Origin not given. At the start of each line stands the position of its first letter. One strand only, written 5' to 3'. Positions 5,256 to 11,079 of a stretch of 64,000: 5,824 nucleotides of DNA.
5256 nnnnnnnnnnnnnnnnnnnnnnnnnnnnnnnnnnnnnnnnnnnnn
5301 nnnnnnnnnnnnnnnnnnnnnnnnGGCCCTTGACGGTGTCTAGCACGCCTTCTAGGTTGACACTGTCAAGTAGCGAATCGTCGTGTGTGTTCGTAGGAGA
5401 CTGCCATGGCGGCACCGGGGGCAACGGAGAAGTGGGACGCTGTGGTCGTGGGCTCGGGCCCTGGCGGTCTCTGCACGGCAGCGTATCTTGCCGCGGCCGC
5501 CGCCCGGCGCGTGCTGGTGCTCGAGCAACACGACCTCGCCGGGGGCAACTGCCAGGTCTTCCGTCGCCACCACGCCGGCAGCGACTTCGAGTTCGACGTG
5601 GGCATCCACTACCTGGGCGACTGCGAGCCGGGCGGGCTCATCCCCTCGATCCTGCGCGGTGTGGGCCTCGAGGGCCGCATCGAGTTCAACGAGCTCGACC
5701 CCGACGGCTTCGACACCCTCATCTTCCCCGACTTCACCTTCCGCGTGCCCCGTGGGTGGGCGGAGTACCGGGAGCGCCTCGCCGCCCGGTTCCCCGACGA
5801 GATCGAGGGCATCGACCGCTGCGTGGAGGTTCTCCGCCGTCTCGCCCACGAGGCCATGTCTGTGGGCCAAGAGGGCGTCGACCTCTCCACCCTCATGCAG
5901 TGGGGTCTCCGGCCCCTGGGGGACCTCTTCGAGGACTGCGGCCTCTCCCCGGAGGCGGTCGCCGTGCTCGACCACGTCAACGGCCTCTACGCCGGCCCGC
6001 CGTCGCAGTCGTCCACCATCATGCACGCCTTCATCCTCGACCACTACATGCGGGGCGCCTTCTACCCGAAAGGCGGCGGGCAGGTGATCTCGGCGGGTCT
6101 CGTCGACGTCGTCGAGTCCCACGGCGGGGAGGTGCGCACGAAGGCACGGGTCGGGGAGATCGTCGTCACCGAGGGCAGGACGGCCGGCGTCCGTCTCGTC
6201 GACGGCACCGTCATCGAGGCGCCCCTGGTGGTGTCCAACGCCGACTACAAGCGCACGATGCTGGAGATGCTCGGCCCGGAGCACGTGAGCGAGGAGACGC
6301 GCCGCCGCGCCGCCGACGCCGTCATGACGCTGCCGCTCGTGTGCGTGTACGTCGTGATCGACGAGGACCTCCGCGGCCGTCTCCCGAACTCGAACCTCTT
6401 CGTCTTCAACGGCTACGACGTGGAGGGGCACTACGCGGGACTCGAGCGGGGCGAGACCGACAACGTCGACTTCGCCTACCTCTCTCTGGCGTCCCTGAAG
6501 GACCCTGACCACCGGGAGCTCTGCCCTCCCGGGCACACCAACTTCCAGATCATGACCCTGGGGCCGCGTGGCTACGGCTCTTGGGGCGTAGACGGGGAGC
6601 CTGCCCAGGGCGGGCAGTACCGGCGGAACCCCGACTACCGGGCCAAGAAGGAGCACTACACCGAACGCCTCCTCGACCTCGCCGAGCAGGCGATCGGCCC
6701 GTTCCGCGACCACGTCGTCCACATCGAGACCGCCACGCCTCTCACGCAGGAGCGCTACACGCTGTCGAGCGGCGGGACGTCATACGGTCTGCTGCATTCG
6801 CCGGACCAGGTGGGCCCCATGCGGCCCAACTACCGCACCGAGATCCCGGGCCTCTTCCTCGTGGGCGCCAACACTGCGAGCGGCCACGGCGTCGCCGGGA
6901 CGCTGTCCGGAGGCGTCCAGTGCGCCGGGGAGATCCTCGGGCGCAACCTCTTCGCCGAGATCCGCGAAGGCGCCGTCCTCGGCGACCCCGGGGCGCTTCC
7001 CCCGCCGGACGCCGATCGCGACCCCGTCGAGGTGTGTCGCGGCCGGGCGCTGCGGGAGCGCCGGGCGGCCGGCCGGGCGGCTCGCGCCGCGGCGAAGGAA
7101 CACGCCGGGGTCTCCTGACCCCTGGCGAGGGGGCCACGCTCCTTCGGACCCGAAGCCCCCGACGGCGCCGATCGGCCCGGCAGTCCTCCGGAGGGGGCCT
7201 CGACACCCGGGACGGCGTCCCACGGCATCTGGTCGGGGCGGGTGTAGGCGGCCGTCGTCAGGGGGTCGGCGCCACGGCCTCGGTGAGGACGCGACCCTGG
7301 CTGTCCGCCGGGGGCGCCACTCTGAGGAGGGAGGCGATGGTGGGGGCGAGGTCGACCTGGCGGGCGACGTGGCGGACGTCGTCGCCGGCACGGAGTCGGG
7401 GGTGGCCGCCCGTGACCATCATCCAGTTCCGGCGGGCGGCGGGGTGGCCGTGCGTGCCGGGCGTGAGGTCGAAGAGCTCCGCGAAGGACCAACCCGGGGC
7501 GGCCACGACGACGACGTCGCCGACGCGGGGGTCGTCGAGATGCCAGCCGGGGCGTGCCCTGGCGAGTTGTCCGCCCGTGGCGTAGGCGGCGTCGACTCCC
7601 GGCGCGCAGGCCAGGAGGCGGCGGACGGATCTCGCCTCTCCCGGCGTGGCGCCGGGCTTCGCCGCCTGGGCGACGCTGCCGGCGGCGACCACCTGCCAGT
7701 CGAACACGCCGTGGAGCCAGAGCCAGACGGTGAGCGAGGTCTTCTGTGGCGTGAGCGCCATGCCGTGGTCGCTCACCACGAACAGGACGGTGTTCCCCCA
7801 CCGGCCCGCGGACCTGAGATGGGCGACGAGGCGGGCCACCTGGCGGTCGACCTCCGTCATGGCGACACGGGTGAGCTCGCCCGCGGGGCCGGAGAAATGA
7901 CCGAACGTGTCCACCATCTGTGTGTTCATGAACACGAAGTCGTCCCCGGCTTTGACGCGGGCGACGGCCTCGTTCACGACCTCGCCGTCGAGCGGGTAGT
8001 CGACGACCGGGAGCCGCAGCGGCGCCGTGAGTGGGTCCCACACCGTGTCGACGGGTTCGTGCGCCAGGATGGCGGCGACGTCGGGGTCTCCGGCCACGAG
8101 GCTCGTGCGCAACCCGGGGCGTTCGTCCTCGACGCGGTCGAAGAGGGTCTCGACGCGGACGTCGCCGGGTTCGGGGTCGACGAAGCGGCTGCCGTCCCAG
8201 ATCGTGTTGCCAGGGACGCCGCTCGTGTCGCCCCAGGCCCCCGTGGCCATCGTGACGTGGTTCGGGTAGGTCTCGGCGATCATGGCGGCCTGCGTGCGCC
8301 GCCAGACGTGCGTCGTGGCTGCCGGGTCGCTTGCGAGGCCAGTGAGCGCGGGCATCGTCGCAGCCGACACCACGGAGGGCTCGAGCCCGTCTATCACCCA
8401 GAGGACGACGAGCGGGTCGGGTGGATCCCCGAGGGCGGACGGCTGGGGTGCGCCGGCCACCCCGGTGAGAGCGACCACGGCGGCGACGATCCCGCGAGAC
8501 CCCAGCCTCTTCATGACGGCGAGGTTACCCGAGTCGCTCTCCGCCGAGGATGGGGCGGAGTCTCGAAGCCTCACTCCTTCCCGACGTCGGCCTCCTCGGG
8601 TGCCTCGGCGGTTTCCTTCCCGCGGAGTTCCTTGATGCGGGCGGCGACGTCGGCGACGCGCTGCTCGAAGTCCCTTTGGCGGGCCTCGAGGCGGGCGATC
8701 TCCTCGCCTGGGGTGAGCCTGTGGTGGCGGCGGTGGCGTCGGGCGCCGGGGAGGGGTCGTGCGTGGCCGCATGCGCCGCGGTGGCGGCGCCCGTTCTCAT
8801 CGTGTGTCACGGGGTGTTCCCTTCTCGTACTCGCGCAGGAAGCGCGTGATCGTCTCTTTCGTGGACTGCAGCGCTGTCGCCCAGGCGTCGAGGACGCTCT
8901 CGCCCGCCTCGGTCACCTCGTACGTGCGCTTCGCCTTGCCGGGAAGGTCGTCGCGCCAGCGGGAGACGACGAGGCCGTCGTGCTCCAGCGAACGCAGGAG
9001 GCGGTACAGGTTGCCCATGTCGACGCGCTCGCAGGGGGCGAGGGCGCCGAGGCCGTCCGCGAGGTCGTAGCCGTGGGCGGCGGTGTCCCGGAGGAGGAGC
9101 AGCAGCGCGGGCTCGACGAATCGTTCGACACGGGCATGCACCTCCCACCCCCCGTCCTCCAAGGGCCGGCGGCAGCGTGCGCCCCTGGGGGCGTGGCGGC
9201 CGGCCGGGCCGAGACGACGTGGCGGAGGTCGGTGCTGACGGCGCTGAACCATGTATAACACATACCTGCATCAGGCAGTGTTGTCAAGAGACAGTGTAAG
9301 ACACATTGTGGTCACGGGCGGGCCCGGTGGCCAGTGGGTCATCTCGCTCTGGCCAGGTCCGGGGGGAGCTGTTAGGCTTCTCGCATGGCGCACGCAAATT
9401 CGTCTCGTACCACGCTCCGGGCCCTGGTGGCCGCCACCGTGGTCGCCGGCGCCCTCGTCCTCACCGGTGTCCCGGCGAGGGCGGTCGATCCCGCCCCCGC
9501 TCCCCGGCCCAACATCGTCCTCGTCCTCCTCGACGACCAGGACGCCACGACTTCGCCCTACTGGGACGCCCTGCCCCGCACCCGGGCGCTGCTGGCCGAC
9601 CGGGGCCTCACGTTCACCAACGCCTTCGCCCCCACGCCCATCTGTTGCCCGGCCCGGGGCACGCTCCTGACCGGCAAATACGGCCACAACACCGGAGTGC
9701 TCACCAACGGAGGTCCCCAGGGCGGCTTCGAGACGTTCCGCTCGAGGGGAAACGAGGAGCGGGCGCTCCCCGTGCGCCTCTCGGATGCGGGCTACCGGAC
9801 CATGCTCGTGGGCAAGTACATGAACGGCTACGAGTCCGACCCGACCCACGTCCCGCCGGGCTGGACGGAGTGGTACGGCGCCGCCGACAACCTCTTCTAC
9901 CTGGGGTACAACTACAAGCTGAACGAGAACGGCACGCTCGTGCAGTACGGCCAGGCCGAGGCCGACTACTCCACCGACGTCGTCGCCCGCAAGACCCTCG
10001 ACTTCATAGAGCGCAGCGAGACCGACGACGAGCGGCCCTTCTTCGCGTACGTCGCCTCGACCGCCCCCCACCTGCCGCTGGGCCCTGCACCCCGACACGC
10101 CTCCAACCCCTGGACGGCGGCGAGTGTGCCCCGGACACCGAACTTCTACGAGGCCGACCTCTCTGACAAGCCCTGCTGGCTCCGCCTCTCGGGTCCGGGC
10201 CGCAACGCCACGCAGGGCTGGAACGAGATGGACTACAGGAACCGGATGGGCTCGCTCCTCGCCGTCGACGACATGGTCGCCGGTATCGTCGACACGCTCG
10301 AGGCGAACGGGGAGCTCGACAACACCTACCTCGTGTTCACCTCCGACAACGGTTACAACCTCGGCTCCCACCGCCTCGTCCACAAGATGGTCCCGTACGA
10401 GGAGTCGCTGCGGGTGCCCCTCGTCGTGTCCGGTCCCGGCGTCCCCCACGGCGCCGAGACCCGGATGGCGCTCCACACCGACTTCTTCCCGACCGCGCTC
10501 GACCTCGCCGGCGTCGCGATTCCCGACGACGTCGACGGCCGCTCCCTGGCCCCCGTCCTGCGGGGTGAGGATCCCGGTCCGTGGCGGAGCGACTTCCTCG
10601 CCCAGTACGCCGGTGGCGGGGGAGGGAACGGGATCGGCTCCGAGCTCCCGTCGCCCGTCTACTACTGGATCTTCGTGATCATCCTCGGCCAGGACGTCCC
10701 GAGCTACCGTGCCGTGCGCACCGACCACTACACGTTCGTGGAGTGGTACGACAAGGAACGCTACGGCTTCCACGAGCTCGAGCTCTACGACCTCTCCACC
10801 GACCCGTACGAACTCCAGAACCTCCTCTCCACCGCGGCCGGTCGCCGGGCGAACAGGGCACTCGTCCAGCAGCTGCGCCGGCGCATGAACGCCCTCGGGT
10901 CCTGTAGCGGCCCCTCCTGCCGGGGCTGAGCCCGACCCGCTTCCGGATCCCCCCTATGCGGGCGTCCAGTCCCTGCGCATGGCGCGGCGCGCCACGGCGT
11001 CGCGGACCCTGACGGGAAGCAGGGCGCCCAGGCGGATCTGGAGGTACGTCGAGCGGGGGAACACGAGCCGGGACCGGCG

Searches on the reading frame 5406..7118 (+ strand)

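Call 22: search_protein_families(library=pfam, proteins=[window:5406-7118:+], max_evalue=0.00001)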
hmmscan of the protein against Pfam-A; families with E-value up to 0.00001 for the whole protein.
window:5406-7118:+ (570 aa): 4 families
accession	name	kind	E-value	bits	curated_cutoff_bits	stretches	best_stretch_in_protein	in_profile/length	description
PF01593.30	Amino_oxidase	-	2.1e-23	83.8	19.8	1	20-322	2-295/443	Flavin containing amine oxidoreductase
PF13450.12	NAD_binding_8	-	1.8e-11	44.6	21.9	1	14-73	1-55/68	NAD(P)-binding Rossmann-like domain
PF01266.30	DAO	-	2.8e-09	37.4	27.9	0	11-131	1-108/353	FAD dependent oxidoreductase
PF00890.30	FAD_binding_2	-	3.7e-06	26.8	20.4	0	11-48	1-37/414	FAD binding domain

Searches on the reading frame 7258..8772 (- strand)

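Call 22: search_protein_families(library=pfam, proteins=[window:7258-8772:-], max_evalue=0.00001)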
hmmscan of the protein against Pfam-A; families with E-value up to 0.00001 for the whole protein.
window:7258-8772:- (504 aa): 2 families
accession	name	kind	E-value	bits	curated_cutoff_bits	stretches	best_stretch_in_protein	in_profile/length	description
PF01663.27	Phosphodiest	-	1.3e-31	110.9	23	1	122-437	1-330/342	Type I phosphodiesterase / nucleotide pyrophosphatase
PF00884.28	Sulfatase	-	2.9e-06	27.3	25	1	304-342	209-247/301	Sulfatase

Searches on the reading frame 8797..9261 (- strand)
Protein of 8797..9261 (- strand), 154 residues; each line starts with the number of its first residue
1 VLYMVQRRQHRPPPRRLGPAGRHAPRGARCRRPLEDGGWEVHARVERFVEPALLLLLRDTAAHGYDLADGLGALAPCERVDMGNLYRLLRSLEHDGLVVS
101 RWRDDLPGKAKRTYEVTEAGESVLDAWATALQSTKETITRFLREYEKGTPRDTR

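Call 22: search_protein_families(library=pfam, proteins=[window:8797-9261:-], max_evalue=0.00001)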
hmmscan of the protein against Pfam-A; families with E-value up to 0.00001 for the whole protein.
window:8797-9261:- (154 aa): 1 family
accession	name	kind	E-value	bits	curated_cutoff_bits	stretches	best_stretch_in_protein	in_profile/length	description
PF03551.20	PadR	-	5.2e-15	55.6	27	1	53-125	1-74/75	Transcriptional regulator PadR-like family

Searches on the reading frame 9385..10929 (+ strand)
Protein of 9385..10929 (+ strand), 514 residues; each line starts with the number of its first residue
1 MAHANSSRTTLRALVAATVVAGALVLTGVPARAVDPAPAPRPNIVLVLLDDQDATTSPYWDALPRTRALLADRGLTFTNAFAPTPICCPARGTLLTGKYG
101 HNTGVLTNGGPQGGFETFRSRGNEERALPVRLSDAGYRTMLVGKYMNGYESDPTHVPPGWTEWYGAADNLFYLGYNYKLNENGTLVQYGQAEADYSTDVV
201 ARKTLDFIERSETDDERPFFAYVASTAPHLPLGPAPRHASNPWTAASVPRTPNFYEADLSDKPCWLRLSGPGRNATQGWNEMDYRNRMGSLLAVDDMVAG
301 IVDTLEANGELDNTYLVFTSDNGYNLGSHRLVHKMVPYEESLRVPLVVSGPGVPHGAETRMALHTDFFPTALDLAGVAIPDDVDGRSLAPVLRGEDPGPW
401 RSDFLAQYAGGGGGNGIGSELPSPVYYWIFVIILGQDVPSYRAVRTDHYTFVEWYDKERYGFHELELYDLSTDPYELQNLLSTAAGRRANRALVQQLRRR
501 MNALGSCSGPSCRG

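Call 22: search_protein_families(library=pfam, proteins=[window:9385-10929:+], max_evalue=0.00001)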
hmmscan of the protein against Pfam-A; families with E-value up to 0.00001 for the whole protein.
window:9385-10929:+ (514 aa): 2 families
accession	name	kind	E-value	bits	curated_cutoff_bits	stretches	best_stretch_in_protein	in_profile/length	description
PF00884.28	Sulfatase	-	1.1e-48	166.6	25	1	42-377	1-301/301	Sulfatase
PF16347.10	SGSH_C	-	6.1e-24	85.4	29.3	2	327-408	1-84/154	N-sulphoglucosamine sulphohydrolase, C-terminal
